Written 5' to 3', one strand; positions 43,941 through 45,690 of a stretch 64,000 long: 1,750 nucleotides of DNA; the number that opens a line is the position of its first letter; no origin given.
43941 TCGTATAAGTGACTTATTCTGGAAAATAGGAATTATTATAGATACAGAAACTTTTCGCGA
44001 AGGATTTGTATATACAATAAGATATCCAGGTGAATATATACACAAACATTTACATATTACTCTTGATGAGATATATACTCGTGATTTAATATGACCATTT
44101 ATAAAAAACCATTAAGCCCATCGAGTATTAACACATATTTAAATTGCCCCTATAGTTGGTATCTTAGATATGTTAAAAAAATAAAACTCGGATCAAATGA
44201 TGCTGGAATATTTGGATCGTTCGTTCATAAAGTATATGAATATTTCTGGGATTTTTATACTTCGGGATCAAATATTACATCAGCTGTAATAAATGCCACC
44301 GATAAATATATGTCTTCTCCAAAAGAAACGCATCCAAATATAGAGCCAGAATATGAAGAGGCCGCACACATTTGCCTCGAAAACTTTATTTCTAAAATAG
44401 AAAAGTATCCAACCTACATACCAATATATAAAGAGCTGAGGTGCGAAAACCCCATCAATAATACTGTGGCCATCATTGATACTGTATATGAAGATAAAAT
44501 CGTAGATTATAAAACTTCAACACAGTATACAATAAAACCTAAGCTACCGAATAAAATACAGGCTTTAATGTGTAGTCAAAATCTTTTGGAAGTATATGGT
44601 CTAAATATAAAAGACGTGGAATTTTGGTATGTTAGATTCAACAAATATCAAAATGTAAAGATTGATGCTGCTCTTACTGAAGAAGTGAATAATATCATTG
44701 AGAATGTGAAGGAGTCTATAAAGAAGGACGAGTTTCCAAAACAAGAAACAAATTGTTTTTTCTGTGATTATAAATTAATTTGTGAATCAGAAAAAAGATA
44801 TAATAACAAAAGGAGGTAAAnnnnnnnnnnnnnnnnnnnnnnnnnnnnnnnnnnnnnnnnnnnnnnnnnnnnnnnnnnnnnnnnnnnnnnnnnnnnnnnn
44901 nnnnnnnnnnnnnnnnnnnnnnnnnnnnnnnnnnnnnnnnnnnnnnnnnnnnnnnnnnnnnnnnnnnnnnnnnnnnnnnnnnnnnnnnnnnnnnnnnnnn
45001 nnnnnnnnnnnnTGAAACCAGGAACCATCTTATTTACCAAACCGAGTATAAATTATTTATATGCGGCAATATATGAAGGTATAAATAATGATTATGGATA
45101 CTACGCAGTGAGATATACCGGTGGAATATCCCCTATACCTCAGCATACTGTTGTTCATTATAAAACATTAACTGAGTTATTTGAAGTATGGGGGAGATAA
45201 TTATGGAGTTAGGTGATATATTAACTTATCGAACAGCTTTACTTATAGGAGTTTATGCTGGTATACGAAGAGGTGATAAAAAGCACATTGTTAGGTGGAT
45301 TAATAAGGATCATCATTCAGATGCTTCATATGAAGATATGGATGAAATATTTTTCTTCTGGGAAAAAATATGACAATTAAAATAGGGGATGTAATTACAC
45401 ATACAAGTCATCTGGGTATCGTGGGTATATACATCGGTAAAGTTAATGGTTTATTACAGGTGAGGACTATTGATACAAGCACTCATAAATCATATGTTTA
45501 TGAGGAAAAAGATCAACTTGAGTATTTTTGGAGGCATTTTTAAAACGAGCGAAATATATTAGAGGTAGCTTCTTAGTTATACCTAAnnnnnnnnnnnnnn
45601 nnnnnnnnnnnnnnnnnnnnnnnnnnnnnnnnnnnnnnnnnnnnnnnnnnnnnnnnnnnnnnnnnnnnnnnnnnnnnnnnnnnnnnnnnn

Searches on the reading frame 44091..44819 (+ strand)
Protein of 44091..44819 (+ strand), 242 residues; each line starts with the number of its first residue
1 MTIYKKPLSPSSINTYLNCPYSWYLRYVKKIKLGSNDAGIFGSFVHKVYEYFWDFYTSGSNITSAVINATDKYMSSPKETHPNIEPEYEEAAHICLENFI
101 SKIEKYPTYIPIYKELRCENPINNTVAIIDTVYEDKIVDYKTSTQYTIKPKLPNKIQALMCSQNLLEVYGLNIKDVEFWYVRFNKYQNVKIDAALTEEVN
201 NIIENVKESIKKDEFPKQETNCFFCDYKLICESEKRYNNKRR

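Call 102: search_protein_families(library=pfam, proteins=[window:44091-44819:+], max_evalue=0.001)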
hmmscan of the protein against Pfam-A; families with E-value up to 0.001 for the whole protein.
window:44091-44819:+ (242 aa): 3 families
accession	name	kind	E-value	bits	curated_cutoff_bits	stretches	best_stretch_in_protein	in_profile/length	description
PF12705.13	PDDEXK_1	-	2.3e-19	70.7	22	1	8-232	2-247/247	PD-(D/E)XK nuclease superfamily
PF01930.23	Cas_Cas4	-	5.5e-08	33.5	22.7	1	128-231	55-158/160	Domain of unknown function DUF83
PF10926.14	DUF2800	-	0.0003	20.5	21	1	8-239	4-240/368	Protein of unknown function (DUF2800)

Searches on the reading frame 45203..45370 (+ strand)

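Call 108: search_protein_families(library=phrogs, proteins=[window:45203-45370:+], max_evalue=1)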
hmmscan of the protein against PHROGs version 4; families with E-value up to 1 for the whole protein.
window:45203-45370:+ (56 aa): 2 families
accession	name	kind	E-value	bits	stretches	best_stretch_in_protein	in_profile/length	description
phrog_31363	-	unknown function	0.069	14.1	1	6-38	5-31/47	-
phrog_2720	-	unknown function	0.27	11.9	1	5-27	102-124/134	-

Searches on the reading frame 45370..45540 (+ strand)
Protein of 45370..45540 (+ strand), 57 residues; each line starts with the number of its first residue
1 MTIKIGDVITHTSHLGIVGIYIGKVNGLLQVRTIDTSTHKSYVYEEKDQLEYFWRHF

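Call 108: search_protein_families(library=phrogs, proteins=[window:45370-45540:+], max_evalue=1)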
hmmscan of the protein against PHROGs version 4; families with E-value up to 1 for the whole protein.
window:45370-45540:+ (57 aa): 1 family
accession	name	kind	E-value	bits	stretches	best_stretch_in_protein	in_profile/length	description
phrog_35666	-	unknown function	0.063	14.2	1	2-43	78-119/183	-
